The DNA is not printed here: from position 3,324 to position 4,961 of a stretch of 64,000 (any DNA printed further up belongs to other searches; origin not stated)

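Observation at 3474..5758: Translationally coupled ATP-grasp amidoligase and secreted caspase-like protease with a Tudor/SH3-like tail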

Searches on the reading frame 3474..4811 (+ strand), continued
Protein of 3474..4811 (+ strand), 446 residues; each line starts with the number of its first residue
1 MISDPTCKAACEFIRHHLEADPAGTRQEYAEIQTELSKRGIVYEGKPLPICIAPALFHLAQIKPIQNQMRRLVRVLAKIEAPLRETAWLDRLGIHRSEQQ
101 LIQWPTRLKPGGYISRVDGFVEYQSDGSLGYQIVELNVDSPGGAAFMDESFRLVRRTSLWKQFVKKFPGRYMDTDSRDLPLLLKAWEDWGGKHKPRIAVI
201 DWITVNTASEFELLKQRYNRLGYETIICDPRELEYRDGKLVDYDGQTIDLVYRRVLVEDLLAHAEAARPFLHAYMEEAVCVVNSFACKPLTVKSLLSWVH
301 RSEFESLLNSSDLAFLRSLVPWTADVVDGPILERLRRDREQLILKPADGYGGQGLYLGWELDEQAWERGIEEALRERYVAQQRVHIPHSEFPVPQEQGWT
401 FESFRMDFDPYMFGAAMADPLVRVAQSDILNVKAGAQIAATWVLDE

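Call 61: find_encoding_contigs(protein=P0021, flank=4000, max_places=1)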
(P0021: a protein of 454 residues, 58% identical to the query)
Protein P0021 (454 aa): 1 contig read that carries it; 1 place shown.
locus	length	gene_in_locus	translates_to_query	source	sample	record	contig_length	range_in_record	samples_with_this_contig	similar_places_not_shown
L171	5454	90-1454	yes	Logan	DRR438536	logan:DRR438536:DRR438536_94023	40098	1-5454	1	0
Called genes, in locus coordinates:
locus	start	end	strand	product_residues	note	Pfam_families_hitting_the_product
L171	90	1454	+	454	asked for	PF14403:CP_ATPgrasp_2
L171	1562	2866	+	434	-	PF05175:MTS, PF05958:tRNA_U5-meth_tr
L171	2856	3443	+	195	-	PF00027:cNMP_binding, PF13545:HTH_Crp_2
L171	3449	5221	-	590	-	-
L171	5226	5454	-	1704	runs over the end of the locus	-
